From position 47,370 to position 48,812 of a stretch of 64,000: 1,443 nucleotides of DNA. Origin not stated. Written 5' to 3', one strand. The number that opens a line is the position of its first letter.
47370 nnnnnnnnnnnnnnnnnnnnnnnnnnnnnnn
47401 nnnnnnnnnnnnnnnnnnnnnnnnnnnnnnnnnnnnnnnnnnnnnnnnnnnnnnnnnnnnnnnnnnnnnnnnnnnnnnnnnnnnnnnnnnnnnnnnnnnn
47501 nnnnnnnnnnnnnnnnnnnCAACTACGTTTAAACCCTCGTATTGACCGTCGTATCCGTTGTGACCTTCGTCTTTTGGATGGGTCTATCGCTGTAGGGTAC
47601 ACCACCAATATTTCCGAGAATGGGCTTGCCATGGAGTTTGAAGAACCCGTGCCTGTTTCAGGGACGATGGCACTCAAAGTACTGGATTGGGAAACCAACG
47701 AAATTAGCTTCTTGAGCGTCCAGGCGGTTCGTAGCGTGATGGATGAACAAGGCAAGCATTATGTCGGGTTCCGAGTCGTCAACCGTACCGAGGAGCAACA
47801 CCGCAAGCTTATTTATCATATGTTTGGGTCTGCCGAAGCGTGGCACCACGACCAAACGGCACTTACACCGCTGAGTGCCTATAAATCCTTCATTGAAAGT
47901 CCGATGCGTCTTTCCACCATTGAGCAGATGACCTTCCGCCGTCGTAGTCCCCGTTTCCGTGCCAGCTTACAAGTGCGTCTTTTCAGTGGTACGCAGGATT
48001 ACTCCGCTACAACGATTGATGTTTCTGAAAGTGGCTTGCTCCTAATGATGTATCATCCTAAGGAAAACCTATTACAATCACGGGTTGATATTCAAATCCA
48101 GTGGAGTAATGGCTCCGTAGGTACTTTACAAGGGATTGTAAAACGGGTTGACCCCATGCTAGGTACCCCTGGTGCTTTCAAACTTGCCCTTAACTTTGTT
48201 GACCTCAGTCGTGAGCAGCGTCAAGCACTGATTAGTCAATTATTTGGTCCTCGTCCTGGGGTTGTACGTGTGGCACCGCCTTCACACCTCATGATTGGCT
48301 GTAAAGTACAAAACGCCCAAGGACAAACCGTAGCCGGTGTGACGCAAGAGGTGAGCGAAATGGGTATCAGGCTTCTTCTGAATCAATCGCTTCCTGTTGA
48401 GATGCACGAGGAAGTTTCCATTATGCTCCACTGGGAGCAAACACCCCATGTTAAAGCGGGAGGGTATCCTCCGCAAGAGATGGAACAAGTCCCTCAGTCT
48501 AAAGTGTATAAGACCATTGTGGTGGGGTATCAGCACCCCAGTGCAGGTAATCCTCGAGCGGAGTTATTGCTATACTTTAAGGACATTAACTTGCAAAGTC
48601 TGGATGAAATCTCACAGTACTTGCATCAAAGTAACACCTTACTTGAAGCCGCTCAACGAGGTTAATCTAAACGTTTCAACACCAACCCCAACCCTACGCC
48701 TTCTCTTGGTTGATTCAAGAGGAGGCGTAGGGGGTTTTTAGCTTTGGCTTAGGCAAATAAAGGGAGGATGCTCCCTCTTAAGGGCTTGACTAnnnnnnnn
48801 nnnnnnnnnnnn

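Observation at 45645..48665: Stand-alone BcsA-like processive GT2 enzyme carrying tandem PilZ domains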

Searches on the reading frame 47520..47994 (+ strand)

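Call 5: search_protein_families(library=pfam, proteins=[window:47520-47994:+], max_evalue=10)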
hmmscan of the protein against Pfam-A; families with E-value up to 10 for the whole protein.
window:47520-47994:+ (158 aa): 3 families
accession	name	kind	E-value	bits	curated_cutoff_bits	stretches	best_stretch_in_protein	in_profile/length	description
PF07238.19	PilZ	-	2.8e-09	37.7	22.5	1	1-102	1-101/102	PilZ domain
PF00439.30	Bromodomain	-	0.088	13.2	21.7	1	120-137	28-45/84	Bromodomain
PF13289.12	SIR2_2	-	0.19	12.2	24.5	1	83-143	26-85/141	SIR2-like domain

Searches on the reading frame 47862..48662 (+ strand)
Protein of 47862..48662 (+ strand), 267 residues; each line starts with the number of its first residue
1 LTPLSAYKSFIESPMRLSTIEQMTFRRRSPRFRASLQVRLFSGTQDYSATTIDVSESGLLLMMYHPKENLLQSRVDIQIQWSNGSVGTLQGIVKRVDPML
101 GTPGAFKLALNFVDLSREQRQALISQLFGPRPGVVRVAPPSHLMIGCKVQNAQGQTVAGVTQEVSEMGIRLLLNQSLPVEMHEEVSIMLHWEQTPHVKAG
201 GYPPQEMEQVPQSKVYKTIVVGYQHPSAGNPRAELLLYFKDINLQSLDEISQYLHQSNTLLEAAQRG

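Call 62: search_protein_representatives(alignment_id=A2)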
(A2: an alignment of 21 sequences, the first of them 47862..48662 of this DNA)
Query: 21 sequences, 246 profile positions. Proteins with E-value up to 0.001 (for the whole library): 957; up to 1e-10: 78; up to 1e-30: 11. The best 150 are listed.
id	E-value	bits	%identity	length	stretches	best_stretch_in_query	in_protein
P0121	1.5e-99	348.4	-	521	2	3-245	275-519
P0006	1.2e-91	322.6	-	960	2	4-233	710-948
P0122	5.5e-90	317.1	-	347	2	3-245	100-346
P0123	4.5e-75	268.2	-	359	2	5-232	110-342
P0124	1.7e-65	236.8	-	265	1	2-236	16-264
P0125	9.0e-60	218.1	-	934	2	4-231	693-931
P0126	2.5e-52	193.7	-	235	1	83-244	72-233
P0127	2.5e-48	180.6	-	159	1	79-234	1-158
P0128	4.3e-43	163.5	-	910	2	8-233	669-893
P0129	1.4e-38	148.7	-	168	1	97-245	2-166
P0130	8.9e-34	133.0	-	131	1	119-240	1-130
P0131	7.8e-29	116.8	-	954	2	7-187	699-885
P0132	3.9e-25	104.7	-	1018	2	3-127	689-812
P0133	1.1e-24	103.3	-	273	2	9-130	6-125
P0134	1.9e-24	102.4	-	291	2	18-128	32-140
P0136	4.6e-23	97.9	-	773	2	23-131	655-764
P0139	2.8e-22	95.3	-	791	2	16-130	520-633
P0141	1.3e-21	93.2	-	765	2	20-128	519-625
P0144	8.1e-21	90.5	-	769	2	10-128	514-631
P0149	1.0e-19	86.9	-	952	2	17-130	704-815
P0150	3.4e-18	82.0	-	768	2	19-130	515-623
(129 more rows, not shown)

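Call 65: list_cluster_members(proteins=[P0125, P0128, P0131, P0132, P0136, P0139, P0141, P0144, P0112, P0149])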
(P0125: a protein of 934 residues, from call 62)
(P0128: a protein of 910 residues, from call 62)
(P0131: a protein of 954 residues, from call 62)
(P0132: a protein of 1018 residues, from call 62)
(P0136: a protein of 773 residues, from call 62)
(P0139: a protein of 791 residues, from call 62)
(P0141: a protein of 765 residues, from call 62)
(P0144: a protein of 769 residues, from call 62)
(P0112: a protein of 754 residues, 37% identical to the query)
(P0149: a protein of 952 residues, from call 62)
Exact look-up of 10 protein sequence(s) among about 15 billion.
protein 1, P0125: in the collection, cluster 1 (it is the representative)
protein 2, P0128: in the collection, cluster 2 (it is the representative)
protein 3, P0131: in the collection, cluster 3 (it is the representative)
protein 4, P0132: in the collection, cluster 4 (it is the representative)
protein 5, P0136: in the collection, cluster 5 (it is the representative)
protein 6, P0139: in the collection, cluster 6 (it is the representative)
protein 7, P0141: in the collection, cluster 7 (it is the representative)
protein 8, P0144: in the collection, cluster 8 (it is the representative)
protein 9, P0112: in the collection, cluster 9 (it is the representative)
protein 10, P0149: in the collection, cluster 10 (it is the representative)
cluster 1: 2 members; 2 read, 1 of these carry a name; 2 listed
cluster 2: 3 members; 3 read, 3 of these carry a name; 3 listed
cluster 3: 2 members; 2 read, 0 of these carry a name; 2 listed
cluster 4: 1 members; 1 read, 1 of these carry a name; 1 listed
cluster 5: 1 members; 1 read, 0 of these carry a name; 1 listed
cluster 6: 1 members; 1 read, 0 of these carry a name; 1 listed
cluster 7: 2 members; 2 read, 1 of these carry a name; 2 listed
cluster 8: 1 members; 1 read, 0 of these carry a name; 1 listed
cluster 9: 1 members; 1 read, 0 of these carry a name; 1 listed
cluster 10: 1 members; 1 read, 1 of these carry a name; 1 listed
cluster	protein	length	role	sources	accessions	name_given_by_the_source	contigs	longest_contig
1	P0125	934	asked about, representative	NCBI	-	-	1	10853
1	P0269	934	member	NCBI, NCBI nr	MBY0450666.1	MAG: PilZ domain-containing protein [Cyanobacteria bacterium] | PilZ domain-containing protein [Cyanobacteriota bacterium]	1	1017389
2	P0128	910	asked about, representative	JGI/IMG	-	hypothetical protein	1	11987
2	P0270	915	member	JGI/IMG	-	hypothetical protein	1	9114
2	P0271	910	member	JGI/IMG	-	hypothetical protein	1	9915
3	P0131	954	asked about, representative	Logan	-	-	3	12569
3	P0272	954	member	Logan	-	-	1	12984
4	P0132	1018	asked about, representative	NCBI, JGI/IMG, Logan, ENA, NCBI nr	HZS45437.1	MAG TPA: UDP-forming cellulose synthase catalytic subunit [Blastocatellia bacterium] | UDP-forming cellulose synthase catalytic subunit [Blastocatellia bacterium]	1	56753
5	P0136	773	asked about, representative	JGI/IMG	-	-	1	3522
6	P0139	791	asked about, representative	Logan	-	-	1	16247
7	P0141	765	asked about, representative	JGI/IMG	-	cellulose synthase (UDP-forming)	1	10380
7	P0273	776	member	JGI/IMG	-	-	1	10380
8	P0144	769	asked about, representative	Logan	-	-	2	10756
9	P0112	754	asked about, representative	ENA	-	-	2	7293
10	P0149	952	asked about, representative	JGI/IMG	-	cellulose synthase (UDP-forming)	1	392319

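Call 66: predict_structure(alignment_id=A2)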
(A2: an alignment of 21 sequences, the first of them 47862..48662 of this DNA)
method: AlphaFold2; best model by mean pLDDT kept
length: 267 residues; sequences in the alignment: 21
mean_pLDDT: 82.1   pTM: 0.49
mean pLDDT of the five models: 82.1, 81.8, 81.5, 79.5, 79.3
residues with pLDDT >= 90: 142; 70-90: 61; 50-70: 40; < 50: 24
segments of 3 or more residues with pLDDT < 50: 19-27, 132-137, 198-200
pLDDT, mean of each block of 10 residues (from residue 1): 72 60 49 92 95 95 93 97 93 96 95 95 82 47 85 96 85 94 95 60 57 90 86 93 85 68 49
secondary structure, 60 per line:
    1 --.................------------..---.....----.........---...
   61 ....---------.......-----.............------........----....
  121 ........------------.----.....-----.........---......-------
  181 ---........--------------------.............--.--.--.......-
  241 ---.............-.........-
elements in order: H3-19 E37-41 E46-54 E58-64 E74-80 E86-98 E105-112 H117-128 E146-150 E156-164 E168-173 E184-191 E212-224 E233-239 H244-256 H258-266

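Call 69: fold_search(model_id=the predicted structure, library=pdb)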
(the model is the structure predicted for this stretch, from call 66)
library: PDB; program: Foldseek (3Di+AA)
matches with E <= 10: 760; with E <= 0.001: 39
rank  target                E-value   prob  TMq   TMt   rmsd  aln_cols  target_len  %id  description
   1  5vx6_B                2.8e-08  1.00  0.37  0.45  10.9       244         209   10  Structure of Bacillus subtilis Inhibitor of motility (MotI/DgrA) (released 2017-11-22)
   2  7mie                  3.6e-08  1.00  0.30  0.32  13.8       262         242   11  Crystal structure of the Borreliella burgdorferi PlzA protein in complex with c-di-GMP (released 2021-06-30)
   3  5vx6_A                4.0e-08  1.00  0.39  0.48  10.9       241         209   11  Structure of Bacillus subtilis Inhibitor of motility (MotI/DgrA) (released 2017-11-22)
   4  5y6f                  3.4e-07  1.00  0.31  0.36  11.1       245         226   11  Crystal structure of YcgR in complex with c-di-GMP from Escherichia coli (released 2018-07-18)
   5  5kgo_A                8.9e-07  1.00  0.34  0.40  11.3       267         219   10  Structure of K. pneumonia MrkH-c-di-GMP complex (released 2016-08-17)
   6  2rde_A                2.3e-06  1.00  0.32  0.37  10.4       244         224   12  Crystal structure of VCA0042 complexed with c-di-GMP (released 2007-10-30)
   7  5ked_B                2.9e-06  1.00  0.32  0.37  15.0       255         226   12  Structure of the 2.65 Angstrom P2(1) crystal of K. pneumonia MrkH (released 2016-08-17)
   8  5ejl                  3.2e-06  1.00  0.30  0.33  11.0       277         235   10  MrkH, A novel c-di-GMP dependence transcription regulatory factor. (released 2016-10-19)
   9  5kec_D                3.7e-06  1.00  0.32  0.38  14.5       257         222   12  Structure of K. pneumonia MrkH in its apo state. (released 2016-08-17)
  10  2rde_B                6.5e-06  1.00  0.30  0.34  10.8       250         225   10  Crystal structure of VCA0042 complexed with c-di-GMP (released 2007-10-30)
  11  5ked_A                7.1e-06  1.00  0.33  0.37  14.2       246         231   10  Structure of the 2.65 Angstrom P2(1) crystal of K. pneumonia MrkH (released 2016-08-17)
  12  1yln                  9.7e-06  1.00  0.29  0.34  14.4       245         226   10  The Crystal Structure of the Protein of Unknown Function VCA0042 from Vibrio cholerae O1 (released 2005-03-08)
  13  5kec_A                1.1e-05  1.00  0.31  0.35  14.1       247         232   12  Structure of K. pneumonia MrkH in its apo state. (released 2016-08-17)
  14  5kgo_D                1.1e-05  1.00  0.32  0.38  11.5       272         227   10  Structure of K. pneumonia MrkH-c-di-GMP complex (released 2016-08-17)
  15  3kyg_A                1.6e-05  1.00  0.36  0.40   8.9       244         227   11  Crystal structure of VCA0042 (L135R) complexed with c-di-GMP (released 2010-04-14)
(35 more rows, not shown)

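Call 81: find_encoding_contigs(protein=P0150, flank=8000, max_places=1)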
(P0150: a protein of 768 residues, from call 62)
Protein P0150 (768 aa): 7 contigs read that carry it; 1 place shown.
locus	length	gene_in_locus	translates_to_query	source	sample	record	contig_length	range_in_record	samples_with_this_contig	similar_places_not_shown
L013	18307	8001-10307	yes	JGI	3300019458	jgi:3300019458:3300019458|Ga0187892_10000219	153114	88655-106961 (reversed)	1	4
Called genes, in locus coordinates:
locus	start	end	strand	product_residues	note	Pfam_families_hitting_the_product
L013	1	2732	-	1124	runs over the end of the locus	PF14814:UB2H (faint), PF17757:UvrB_inter, PF02559:CarD_TRCF_RID, PF00270:DEAD, PF04851:ResIII, PF00271:Helicase_C, PF03461:TRCF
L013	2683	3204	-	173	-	PF01467:CTP_transf_like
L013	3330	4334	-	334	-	PF01916:DS (faint)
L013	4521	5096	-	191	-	PF13580:SIS_2, PF01380:SIS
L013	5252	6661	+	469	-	PF01347:TPR_Vitellogenin (faint), PF13646:HEAT_2, PF12717:Cnd1 (faint), PF13646:HEAT_2, PF13513:HEAT_EZ (weak), PF02985:HEAT (weak), PF03130:HEAT_PBS (weak), PF13646:HEAT_2, +2 more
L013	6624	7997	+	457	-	PF00535:Glycos_transf_2, PF13641:Glyco_tranf_2_3 (faint)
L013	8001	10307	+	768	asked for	PF00535:Glycos_transf_2, PF13641:Glyco_tranf_2_3, PF13506:Glyco_transf_21 (weak), PF13632:Glyco_trans_2_3, PF03552:Cellulose_synt, PF07238:PilZ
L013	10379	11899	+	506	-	PF11658:CBP_BcsG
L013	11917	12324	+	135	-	-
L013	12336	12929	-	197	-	-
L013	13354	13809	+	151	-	PF04608:PgpA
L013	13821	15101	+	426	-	PF00994:MoCF_biosynth, PF18146:CinA_KH (weak), PF02464:CinA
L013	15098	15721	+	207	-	PF10469:AKAP7_NLS, PF02834:LigT_PEase, PF13563:2_5_RNA_ligase2, PF02834:LigT_PEase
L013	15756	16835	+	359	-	PF00154:RecA_N, PF06745:ATPase (weak), PF08423:Rad51, PF21096:RecA_C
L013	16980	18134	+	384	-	PF00437:T2SSE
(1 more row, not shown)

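Call 82: find_encoding_contigs(protein=P0132, flank=8000, max_places=1)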
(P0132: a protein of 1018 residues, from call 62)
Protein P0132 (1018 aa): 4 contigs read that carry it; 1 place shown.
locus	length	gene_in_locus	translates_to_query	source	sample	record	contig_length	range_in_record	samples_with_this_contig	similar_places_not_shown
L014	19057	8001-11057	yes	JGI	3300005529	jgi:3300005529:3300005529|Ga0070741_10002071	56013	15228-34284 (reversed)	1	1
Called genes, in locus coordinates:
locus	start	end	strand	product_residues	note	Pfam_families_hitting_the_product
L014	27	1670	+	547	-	PF04389:Peptidase_M28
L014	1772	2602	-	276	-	-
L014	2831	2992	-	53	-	-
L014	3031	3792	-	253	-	PF00378:ECH_1, PF16113:ECH_2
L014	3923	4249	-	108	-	PF23544:AtuA_ferredoxin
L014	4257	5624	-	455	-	PF07287:AtuA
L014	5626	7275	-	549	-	PF01039:Carboxyl_trans, PF03255:ACCA (weak)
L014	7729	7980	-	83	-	-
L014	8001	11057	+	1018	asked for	PF00535:Glycos_transf_2, PF13641:Glyco_tranf_2_3, PF13506:Glyco_transf_21, PF13632:Glyco_trans_2_3, PF03552:Cellulose_synt, PF07238:PilZ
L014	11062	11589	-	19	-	-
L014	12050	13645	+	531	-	PF13589:HATPase_c_3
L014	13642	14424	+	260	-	PF28273:PP_RS20740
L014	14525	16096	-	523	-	PF13589:HATPase_c_3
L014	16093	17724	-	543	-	-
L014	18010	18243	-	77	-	-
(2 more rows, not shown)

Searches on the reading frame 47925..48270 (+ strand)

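Call 5: search_protein_families(library=pfam, proteins=[window:47925-48270:+], max_evalue=10)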
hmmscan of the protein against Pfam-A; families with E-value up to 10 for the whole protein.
window:47925-48270:+ (115 aa): 2 families
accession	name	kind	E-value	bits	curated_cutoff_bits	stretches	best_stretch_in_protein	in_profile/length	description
PF07238.19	PilZ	-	9.9e-13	48.7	22.5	1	5-107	2-101/102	PilZ domain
PF24353.1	DUF7513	-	0.092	13.1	27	1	2-59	11-66/81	Domain of unknown function (DUF7513)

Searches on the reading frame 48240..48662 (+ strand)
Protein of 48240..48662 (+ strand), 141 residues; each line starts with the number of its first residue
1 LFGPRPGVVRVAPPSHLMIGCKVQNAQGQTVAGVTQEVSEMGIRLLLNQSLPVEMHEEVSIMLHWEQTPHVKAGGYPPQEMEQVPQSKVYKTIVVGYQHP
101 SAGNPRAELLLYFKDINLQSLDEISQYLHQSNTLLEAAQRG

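Call 5: search_protein_families(library=pfam, proteins=[window:48240-48662:+], max_evalue=10)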
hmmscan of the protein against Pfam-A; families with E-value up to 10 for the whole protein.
window:48240-48662:+ (141 aa): 1 family
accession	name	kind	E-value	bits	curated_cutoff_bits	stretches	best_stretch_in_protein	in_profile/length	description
PF07238.19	PilZ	-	0.016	16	22.5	1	17-66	10-56/102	PilZ domain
